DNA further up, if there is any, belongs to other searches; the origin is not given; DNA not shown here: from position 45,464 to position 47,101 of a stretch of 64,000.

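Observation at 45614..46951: Signal-peptide beta-helix protein encoded in the early/replication module rather than with tail genes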

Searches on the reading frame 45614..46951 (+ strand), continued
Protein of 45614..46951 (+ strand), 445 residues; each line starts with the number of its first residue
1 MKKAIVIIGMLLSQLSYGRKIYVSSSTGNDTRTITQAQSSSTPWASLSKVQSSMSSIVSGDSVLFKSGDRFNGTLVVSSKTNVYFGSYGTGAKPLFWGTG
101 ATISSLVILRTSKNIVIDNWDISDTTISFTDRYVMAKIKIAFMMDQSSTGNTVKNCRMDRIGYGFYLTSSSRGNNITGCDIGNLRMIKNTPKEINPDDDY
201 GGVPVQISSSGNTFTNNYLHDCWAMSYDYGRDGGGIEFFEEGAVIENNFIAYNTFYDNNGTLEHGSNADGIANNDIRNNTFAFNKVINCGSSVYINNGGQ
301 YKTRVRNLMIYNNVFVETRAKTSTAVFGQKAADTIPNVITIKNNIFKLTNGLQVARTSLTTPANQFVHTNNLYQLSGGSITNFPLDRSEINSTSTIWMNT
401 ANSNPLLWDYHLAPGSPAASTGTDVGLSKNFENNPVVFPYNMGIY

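Call 23: search_solved_structures(query=A1, max_evalue=1, show_alignments=2)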
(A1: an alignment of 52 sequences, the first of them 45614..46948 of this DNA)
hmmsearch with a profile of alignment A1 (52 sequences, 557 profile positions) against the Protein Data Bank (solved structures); distinct sequences matched with E-value up to 1: 7.
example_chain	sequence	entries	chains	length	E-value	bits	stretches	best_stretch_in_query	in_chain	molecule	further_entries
7v6i_A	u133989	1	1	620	9.1e-13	50.6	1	15-102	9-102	Lacto-N-biosidase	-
5gqc_A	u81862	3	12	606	2.5e-10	42.6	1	14-102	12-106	Lacto-N-biosidase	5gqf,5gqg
24mr_A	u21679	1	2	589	1.1e-09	40.4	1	20-102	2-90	Lacto-N-biosidase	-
6kqs_A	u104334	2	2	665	7.1e-09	37.8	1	18-103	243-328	lacto-N-biosidase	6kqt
9hlj_D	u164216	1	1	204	0.1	14.1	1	36-126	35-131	GV37-TCR alpha chain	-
4m9c_A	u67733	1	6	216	0.57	11.7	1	57-104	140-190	Bacterial transferase hexapeptide (Three repeats) family protein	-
2nw2_B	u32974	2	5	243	0.9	11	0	57-134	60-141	ELS4 TCR beta chain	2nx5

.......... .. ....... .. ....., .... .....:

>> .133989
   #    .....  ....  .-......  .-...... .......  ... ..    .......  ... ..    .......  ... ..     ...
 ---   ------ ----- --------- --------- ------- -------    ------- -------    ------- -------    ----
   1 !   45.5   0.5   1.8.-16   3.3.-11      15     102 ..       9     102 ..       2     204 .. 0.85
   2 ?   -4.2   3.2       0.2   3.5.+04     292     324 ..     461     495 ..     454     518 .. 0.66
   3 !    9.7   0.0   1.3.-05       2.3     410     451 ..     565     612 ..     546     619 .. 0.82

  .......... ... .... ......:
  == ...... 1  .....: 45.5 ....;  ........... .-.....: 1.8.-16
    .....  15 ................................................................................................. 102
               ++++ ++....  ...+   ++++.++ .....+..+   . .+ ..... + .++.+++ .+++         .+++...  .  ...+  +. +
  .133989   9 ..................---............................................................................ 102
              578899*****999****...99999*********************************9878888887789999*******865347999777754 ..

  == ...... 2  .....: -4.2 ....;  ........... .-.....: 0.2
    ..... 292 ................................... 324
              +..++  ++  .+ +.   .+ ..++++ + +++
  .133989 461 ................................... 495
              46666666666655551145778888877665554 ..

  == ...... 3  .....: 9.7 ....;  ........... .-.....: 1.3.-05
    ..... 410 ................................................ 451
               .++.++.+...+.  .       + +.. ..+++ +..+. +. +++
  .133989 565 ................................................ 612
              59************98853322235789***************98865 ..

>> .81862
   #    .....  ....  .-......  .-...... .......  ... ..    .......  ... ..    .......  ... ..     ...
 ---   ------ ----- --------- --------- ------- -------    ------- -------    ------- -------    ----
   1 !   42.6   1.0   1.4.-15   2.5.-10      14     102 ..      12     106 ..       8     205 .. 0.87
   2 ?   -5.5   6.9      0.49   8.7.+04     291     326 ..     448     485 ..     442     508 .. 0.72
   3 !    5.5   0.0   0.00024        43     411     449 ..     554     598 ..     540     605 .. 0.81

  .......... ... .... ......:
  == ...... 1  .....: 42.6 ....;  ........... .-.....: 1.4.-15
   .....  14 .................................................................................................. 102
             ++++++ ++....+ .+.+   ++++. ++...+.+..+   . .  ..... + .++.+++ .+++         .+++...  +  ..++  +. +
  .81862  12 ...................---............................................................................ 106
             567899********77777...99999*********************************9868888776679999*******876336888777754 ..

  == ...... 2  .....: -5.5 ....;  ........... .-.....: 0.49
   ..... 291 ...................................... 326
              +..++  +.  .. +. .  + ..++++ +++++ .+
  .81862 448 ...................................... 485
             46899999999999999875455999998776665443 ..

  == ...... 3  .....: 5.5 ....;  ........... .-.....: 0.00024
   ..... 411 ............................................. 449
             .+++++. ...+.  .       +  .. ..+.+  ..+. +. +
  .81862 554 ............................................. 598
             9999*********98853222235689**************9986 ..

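Call 28: predict_structure(alignment_id=A1)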
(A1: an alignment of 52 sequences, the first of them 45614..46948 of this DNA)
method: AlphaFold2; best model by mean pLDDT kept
length: 445 residues; sequences in the alignment: 52
mean_pLDDT: 94.3   pTM: 0.91
mean pLDDT of the five models: 94.3, 93.9, 93.3, 92.0, 91.6
residues with pLDDT >= 90: 400; 70-90: 35; 50-70: 10; < 50: 0
segments of 3 or more residues with pLDDT < 50: none
pLDDT, mean of each block of 10 residues (from residue 1): 73 69 96 95 95 96 98 96 97 93 97 98 95 96 97 98 98 98 96 89 97 98 93 94 96 96 94 95 96 92 96 95 89 93 97 94 93 96 95 96 96 97 95 94 96
secondary structure, 60 per line:
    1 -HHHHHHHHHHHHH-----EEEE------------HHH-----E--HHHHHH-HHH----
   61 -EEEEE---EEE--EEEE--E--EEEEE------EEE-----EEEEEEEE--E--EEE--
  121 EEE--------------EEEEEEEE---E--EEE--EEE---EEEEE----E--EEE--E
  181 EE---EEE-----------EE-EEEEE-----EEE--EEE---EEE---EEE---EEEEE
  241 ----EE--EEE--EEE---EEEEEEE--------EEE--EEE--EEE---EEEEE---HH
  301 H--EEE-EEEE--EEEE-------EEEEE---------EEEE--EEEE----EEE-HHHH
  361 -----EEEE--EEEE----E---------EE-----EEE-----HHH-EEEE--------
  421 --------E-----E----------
elements in order: H2-14 E20-23 H47-52 E62-66 E70-72 E75-78 E84-88 E95-97 E103-110 E116-118 E121-123 E138-145 E152-154 E157-159 E163-167 E175-177 E180-182 E186-188 E203-207 E213-215 E218-220 E224-226 E230-232 E236-240 E249-251 E254-256 E260-266 E275-277 E280-282 E285-287 E291-295 E304-306 E308-311 E314-317 E325-329 E339-342 E345-348 E353-355 H357-360 E366-369 E372-375 E397-399 E409-412

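Call 31: fold_search(model_id=the predicted structure, library=pdb)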
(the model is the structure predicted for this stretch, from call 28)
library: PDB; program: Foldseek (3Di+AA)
matches with E <= 10: 429; with E <= 0.001: 93
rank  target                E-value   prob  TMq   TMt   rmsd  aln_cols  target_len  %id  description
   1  7v6m_A                1.6e-11  1.00  0.50  0.41  10.8       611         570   15  Crystal structure of lacto-N-biosidase TnX from Tynzenella nexilis, lacto-N-biose complex (released 2022-02-09)
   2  7v6i_A                1.8e-11  1.00  0.50  0.39  11.2       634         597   15  Crystal structure of lacto-N-biosidase BsaX from Bifidobacterium saguini, lacto-N-biose complex (released 2022-02-09)
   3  5gqc_D                1.1e-10  1.00  0.52  0.42   9.8       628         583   16  Crystal structure of lacto-N-biosidase LnbX from Bifidobacterium longum subsp. longum, ligand-free form (released 2017-04-19)
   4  5gqc_A                8.1e-10  1.00  0.50  0.40  10.9       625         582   15  Crystal structure of lacto-N-biosidase LnbX from Bifidobacterium longum subsp. longum, ligand-free form (released 2017-04-19)
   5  6kqs_A                8.6e-08  1.00  0.52  0.39   9.6       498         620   13  Crystal Structure of GH136 lacto-N-biosidase from Eubacterium ramulus - selenomethionine derivative (released 2020-06-10)
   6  6kqt_A                7.6e-07  1.00  0.43  0.32  11.5       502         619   15  Crystal Structure of GH136 lacto-N-biosidase from Eubacterium ramulus - native protein (released 2020-06-10)
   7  7o79                  2.8e-06  1.00  0.42  0.43  12.4       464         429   12  Structure of the PL6 family polysaccharide lyase Pedsa3628 from Pseudopedobacter saltans (released 2021-07-28)
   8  5olq_C                5.3e-06  1.00  0.49  0.51   7.1       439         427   14  Rhamnogalacturonan lyase (released 2017-11-29)
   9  9ozl_B                5.3e-06  1.00  0.34  0.41  10.9       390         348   15  Crystal structure of the polysaccharide lyase RbmB from Vibrio cholerae (released 2026-03-11)
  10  1ru4                  7.0e-06  1.00  0.54  0.60   7.7       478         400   12  Crystal structure of pectate lyase Pel9A (released 2004-04-13)
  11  9ozl_A                7.3e-06  1.00  0.31  0.36  12.6       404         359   14  Crystal structure of the polysaccharide lyase RbmB from Vibrio cholerae (released 2026-03-11)
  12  9ozl_D                7.7e-06  1.00  0.39  0.46  10.2       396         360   14  Crystal structure of the polysaccharide lyase RbmB from Vibrio cholerae (released 2026-03-11)
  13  6kfn                  8.4e-06  1.00  0.43  0.62   7.2       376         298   14  Crystal structure of alginate lyase from Paenibacillus sp. str. FPU-7 (released 2019-10-30)
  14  9ozd_B                8.8e-06  1.00  0.31  0.37  13.8       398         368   13  Crystal structure of the polysaccharide lyase RbmB from Vibrio cholerae bound to Vibrio Polysaccharide (released 2026-03-11)
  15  8bwk_D                1.1e-05  1.00  0.41  0.29  12.1       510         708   11  Metagenomic derived PL6 alginate lyase (released 2023-12-20)
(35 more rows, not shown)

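Call 42: find_encoding_contigs(protein=P0118, flank=9000, max_places=1)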
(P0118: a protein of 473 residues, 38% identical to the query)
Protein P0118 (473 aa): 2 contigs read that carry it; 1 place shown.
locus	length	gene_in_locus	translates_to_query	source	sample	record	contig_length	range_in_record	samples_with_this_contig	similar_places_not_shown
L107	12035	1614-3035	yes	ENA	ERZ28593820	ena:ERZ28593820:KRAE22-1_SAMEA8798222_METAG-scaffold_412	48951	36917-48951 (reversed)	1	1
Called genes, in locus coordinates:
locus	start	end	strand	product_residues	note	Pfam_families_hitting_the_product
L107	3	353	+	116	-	?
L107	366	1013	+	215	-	PF09603:Fib_succ_major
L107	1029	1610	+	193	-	-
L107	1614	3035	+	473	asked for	-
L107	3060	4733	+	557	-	-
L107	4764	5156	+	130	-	-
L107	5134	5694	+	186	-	-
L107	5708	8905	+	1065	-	-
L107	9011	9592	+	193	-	-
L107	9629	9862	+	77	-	-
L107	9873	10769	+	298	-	-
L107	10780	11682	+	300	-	-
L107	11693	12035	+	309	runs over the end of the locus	-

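Call 43: find_encoding_contigs(protein=P0077, flank=9000, max_places=1)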
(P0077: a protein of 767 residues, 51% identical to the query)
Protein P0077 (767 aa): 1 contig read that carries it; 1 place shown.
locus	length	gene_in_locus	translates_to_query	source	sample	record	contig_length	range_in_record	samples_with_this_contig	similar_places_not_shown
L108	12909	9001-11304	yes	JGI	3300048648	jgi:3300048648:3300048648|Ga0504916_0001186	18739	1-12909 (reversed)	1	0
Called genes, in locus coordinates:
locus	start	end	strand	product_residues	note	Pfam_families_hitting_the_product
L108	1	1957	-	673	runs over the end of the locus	-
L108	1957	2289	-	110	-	-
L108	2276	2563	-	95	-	-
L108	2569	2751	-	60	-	-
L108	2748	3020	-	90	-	-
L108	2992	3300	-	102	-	-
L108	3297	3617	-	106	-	PF00216:Bac_DNA_binding (weak)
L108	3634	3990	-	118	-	-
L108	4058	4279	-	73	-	-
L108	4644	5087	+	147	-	-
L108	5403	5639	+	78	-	-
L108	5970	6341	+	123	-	-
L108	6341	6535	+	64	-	-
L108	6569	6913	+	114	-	-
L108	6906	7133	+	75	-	-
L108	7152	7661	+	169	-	-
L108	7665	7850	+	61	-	-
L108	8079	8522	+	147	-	-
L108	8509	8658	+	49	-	-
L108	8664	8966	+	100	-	-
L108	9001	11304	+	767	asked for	PF18962:Por_Secre_tail (faint), PF13573:SprB (weak)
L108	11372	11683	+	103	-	-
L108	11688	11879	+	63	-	-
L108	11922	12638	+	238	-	-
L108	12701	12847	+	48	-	-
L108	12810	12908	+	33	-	?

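Call 44: find_encoding_contigs(protein=P0053, flank=9000, max_places=1)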
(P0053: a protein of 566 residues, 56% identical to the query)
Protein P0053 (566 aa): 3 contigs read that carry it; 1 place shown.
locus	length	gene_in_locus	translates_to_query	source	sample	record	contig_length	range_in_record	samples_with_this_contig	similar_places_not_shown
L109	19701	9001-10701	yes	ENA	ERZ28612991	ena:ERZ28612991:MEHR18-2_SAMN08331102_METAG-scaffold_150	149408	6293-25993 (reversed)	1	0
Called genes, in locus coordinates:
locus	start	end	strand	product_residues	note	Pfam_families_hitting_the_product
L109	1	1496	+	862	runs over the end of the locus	PF03104:DNA_pol_B_exo1, PF00136:DNA_pol_B, PF20286:divDNApol (weak)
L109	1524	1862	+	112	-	-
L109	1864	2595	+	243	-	-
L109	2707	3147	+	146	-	PF00011:HSP20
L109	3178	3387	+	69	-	-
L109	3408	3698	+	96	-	PF00166:Cpn10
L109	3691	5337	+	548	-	PF00118:Cpn60_TCP1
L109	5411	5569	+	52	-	-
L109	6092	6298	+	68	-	-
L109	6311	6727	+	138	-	PF13539:Peptidase_M15_4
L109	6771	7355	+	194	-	-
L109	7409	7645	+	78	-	-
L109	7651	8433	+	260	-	-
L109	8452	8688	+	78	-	-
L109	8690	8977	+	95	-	-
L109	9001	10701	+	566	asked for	-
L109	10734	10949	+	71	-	-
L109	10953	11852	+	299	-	PF03215:Rad17 (faint), PF13177:DNA_pol3_delta2 (faint), PF13173:AAA_14 (weak), PF00004:AAA, PF13401:AAA_22 (faint)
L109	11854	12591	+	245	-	-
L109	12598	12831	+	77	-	-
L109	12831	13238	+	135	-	PF16790:Phage_clamp_A (weak)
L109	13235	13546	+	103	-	PF04513:Baculo_PEP_C (weak)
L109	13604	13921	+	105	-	-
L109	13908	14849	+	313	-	PF12705:PDDEXK_1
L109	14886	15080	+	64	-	-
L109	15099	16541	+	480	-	PF00534:Glycos_transf_1, PF13692:Glyco_trans_1_4 (weak)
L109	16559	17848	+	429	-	-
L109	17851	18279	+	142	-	-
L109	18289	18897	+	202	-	PF00535:Glycos_transf_2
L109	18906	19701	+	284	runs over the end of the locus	-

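Call 46: search_protein_families(library=pfam, proteins=[L020:2930-4099:+, L020:4111-5151:+, L020:5189-6031:-, L020:6125-6676:+, L020:6701-7804:+, L020:7983-10283:+, L020:10291-11679:-, L020:11688-12779:-, L020:12782-13669:-, L020:13644-14684:-], max_evalue=0.001)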
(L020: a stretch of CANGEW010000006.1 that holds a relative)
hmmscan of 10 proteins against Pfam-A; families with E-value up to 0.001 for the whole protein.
L020:2930-4099:+ (389 aa): 2 families
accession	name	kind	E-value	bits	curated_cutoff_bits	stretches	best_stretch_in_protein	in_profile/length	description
PF01368.27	DHH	-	2.8e-21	76.5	28.1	1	66-218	1-125/125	DHH family, N-terminal domain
PF02272.25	DHHA1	-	1.3e-09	38.9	25.9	1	295-368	10-87/102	DHHA1 domain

L020:4111-5151:+ (346 aa): 1 family
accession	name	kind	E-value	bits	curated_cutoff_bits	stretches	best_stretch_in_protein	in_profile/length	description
PF00254.34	FKBP_C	-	6.1e-22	78.2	21.1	1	208-302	8-94/94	FKBP-type peptidyl-prolyl cis-trans isomerase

L020:5189-6031:- (280 aa): 1 family
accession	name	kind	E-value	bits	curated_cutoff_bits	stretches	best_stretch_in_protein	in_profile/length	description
PF00809.28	Pterin_bind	-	5.2e-75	252.7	25.5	1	21-260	1-244/244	Pterin binding enzyme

L020:6125-6676:+ (183 aa): 1 family
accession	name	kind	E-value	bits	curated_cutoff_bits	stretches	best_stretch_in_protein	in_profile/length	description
PF07659.16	DUF1599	-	2.1e-51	172.6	25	2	22-82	1-61/61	Nucleotide modification associated domain 1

L020:6701-7804:+ (367 aa): 1 family
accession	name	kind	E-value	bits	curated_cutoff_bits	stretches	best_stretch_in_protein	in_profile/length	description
PF07291.16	MauE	-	6.1e-18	65.8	27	1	6-134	2-125/128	Methylamine utilisation protein MauE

L020:7983-10283:+ (766 aa): 2 families
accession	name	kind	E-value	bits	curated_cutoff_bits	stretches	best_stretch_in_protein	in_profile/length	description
PF18962.6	Por_Secre_tail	-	2.8e-10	40.8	27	1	693-764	1-74/75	Secretion system C-terminal sorting domain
PF13573.12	SprB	-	1.3e-08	34.8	28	1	602-635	2-35/37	SprB repeat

L020:10291-11679:- (462 aa): 2 families
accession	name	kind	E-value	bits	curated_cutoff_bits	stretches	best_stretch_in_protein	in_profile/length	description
PF02397.22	Bac_transf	-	1e-62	211.3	27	1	271-455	1-178/179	Bacterial sugar transferase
PF13727.12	CoA_binding_3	-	2.6e-10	41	25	1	82-234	28-175/175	CoA-binding domain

L020:11688-12779:- (363 aa): 2 families
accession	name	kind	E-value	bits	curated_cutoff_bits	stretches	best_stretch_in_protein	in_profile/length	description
PF02350.25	Epimerase_2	-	1.6e-94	317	30.6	1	33-358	9-346/347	UDP-N-acetylglucosamine 2-epimerase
PF04007.18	DUF354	-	3.3e-06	26.9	22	1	144-299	125-284/349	Protein of unknown function (DUF354)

L020:12782-13669:- (295 aa): 0 families

L020:13644-14684:- (346 aa): 5 families
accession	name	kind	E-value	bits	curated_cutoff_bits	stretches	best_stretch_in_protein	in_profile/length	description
PF01408.29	GFO_IDH_MocA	-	7.8e-22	78.7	24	1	2-120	1-120/120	Oxidoreductase family, NAD-binding Rossmann fold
PF22725.1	GFO_IDH_MocA_C3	-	1.2e-19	71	27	1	128-251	1-123/124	GFO/IDH/MocA C-terminal domain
PF02894.22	GFO_IDH_MocA_C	-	2.6e-11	44.2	22.9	1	132-314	1-190/218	Oxidoreductase family, C-terminal alpha/beta domain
PF03807.23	F420_oxidored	-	0.00023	22.1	21.6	1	3-87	1-87/94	NADP oxidoreductase coenzyme F420-dependent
PF22685.1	Gal80p_C-like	-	0.00038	21.1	29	0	130-207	5-86/152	Gal80p, C-terminal domain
